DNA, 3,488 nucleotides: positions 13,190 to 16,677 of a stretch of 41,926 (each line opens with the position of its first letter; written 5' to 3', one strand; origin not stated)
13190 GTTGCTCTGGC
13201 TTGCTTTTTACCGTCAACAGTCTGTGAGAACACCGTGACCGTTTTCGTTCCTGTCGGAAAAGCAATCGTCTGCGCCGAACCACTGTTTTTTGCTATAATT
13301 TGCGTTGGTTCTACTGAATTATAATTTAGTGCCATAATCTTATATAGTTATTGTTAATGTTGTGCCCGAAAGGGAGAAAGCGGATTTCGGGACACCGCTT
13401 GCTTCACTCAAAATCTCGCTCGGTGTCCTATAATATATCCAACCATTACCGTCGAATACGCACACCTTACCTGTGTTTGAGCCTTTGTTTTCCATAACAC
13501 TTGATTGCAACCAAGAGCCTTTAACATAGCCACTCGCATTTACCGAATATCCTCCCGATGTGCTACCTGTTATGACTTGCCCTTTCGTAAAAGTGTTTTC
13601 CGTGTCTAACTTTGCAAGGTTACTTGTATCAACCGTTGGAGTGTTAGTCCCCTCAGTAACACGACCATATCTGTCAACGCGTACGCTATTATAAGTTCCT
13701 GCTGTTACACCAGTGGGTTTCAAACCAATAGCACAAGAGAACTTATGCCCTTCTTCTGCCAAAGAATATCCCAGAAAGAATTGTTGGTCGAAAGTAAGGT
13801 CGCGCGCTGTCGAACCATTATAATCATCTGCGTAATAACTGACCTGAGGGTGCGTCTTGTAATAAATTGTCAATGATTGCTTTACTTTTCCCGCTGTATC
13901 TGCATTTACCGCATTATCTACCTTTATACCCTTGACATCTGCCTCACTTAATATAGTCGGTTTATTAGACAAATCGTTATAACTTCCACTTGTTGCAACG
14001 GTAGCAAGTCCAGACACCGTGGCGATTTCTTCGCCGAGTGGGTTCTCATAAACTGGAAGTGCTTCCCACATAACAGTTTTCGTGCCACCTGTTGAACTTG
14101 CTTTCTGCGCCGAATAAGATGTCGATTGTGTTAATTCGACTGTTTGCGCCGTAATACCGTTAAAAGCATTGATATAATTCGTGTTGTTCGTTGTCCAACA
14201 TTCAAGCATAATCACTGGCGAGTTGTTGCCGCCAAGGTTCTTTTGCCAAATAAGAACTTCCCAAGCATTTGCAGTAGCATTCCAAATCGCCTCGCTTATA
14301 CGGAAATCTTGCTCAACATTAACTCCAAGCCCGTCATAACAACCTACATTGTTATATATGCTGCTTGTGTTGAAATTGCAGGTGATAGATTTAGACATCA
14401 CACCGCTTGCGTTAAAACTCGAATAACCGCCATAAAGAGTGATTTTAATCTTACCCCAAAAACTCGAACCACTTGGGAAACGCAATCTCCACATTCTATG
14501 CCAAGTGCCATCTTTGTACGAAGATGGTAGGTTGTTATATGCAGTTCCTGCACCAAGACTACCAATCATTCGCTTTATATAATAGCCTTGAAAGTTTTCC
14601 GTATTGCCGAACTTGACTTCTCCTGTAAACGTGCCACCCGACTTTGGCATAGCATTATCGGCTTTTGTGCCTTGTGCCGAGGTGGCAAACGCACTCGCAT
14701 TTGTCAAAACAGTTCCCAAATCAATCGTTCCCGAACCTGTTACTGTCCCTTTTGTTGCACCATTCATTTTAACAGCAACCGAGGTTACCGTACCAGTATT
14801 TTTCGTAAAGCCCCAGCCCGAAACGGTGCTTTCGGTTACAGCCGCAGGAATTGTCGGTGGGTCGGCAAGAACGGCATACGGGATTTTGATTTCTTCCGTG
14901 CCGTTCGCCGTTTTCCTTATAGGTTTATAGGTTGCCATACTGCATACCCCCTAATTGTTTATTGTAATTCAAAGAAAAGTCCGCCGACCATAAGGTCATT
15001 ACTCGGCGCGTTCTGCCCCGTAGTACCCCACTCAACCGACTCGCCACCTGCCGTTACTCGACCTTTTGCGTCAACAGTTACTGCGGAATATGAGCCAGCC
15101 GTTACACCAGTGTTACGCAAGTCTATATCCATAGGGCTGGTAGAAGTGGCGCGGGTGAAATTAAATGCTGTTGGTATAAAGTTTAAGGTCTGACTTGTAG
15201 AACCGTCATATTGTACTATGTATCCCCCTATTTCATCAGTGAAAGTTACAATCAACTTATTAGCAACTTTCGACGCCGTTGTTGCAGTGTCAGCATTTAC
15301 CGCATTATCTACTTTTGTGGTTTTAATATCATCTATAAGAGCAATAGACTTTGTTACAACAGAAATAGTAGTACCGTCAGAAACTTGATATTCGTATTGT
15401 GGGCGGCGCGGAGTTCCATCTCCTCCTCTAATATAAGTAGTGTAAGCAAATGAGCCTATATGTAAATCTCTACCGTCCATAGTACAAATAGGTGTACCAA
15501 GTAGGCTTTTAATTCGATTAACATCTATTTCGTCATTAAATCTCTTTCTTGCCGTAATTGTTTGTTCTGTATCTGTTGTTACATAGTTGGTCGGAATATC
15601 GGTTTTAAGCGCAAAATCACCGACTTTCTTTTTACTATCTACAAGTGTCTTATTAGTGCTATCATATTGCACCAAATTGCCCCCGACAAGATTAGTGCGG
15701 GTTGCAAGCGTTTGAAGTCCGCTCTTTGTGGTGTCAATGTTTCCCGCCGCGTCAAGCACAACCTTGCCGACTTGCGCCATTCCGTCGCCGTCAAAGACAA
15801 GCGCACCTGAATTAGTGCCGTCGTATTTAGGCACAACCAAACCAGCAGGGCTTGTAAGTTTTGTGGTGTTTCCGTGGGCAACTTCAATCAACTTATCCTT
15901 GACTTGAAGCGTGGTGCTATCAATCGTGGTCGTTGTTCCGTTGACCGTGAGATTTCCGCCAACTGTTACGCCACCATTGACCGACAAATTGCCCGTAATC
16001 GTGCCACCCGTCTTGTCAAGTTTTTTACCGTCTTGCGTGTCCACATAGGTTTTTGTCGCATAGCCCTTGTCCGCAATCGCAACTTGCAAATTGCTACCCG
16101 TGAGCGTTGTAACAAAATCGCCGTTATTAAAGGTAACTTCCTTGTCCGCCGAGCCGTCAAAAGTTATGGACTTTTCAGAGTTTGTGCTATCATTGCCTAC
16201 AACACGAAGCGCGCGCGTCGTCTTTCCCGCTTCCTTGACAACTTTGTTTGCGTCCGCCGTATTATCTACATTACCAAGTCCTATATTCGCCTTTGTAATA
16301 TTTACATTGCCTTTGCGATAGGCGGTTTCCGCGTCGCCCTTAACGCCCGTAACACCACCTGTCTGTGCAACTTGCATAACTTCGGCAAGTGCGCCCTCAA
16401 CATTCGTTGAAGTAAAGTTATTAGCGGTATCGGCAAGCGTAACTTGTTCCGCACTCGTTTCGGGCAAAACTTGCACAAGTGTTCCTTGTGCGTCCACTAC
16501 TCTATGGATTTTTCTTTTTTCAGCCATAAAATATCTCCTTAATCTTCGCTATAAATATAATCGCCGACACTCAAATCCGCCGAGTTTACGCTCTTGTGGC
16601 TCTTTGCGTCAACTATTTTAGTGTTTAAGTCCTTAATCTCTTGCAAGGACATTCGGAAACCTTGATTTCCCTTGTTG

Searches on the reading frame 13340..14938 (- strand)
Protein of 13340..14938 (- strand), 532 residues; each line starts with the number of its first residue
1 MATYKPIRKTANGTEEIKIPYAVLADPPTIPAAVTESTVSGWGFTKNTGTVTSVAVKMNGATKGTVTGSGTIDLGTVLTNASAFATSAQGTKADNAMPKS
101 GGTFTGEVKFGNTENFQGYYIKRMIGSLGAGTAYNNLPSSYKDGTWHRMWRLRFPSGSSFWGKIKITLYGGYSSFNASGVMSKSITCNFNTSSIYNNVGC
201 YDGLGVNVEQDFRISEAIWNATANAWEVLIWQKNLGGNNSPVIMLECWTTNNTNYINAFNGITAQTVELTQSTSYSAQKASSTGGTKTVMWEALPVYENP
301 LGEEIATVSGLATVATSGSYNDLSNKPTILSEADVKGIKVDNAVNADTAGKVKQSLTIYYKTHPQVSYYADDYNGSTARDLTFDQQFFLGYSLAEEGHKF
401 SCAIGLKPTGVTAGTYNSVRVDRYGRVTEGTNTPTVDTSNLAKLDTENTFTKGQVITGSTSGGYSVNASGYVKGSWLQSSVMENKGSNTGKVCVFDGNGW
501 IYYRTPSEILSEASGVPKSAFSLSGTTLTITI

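Call 10: search_protein_families(library=pfam, max_evalue=0.01, proteins=[window:13343-14938:-])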
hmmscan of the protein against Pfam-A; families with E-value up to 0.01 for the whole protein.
seq(532 aa): 0 families

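Call 16: search_protein_families(library=phrogs, max_evalue=0.001, proteins=[window:13343-14938:-])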
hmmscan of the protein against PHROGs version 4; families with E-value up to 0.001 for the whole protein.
seq(532 aa): 1 family
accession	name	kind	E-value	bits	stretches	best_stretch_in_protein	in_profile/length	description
phrog_5181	-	unknown function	1.2e-09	38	1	330-445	130-224/763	-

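Call 40: search_solved_structures(query=window:13340-14938:-, max_evalue=1)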
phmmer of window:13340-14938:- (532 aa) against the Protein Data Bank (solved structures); distinct sequences matched with E-value up to 1: 0.

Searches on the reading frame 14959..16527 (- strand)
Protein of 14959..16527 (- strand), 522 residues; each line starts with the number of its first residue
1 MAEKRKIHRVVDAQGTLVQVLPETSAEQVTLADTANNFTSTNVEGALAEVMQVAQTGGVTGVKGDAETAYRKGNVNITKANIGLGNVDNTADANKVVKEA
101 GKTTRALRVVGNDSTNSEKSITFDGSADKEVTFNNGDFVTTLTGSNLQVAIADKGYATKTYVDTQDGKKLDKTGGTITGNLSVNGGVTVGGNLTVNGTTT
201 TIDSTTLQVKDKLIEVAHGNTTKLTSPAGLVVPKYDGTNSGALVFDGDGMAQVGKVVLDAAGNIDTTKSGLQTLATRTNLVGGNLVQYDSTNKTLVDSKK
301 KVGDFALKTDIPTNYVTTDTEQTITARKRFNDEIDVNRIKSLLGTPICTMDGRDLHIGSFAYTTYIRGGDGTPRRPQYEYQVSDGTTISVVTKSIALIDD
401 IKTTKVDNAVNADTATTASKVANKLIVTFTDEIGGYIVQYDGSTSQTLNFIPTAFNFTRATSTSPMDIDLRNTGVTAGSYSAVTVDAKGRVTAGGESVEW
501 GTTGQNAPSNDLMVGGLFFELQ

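Call 44: search_dna_similar(query=window:14959-16527:-, collection=phages, mode=protein, max_rows=15, max_evalue=0.001)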
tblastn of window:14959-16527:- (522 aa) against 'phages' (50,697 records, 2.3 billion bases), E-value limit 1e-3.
Records with a match: 2; places in all: 2; records where one place covers at least 80% of the query: 0.
Best place of each record, by identity: <60% 2.
By first word of the organism name: Anaeroplasmataceae 1; Arthrobacter 1.
By host as written in the record: Anaeroplasmataceae 1; Arthrobacter globiformis B-2979 1.
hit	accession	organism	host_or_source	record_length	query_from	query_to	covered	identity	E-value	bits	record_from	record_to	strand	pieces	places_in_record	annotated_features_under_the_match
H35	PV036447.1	Anaeroplasmataceae phage NatCom_34063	Anaeroplasmataceae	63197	1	521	29%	53.0%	2e-12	145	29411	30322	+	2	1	hypothetical protein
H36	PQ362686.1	Arthrobacter phage Ranunculus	Arthrobacter globiformis B-2979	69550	40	103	12%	48.4%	3e-5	53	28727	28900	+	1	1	33: minor tail protein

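Call 46: get_annotated_region(hit=H35, flank=20000)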
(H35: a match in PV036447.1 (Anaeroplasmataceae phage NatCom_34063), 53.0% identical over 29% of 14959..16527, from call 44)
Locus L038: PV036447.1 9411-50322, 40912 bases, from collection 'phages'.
description: Anaeroplasmataceae phage NatCom_34063, complete genome.
organism: Anaeroplasmataceae phage NatCom_34063 (NCBI taxid 3403515)
taxonomy: Viruses; Duplodnaviria; Heunggongvirae; Uroviricota; Caudoviricetes; Ca. Heliusvirales
host: Anaeroplasmataceae; source: human feces; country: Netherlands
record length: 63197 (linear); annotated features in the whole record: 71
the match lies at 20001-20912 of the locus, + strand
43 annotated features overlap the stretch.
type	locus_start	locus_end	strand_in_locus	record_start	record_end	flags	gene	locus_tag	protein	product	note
CDS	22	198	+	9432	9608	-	-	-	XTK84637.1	hypothetical protein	-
CDS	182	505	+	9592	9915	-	-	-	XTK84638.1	hypothetical protein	-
CDS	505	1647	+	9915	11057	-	-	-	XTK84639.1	hypothetical protein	-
CDS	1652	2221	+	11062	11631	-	-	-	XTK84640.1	hypothetical protein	-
CDS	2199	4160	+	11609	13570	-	-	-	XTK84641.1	hypothetical protein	-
CDS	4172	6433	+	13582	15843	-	-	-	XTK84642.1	DNA primase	-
CDS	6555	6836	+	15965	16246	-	-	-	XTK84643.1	endonuclease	-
CDS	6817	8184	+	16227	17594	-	-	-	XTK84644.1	hypothetical protein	-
CDS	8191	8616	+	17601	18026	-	-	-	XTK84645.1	transcriptional regulator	-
CDS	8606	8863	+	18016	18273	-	-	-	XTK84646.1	hypothetical protein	-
CDS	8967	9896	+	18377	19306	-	-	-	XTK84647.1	hypothetical protein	-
CDS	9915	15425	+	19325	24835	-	-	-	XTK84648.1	hypothetical protein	-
CDS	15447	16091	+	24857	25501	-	-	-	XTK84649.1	hypothetical protein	-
CDS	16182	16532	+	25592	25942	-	-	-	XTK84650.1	HNH endonuclease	-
CDS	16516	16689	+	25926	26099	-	-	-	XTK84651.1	hypothetical protein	-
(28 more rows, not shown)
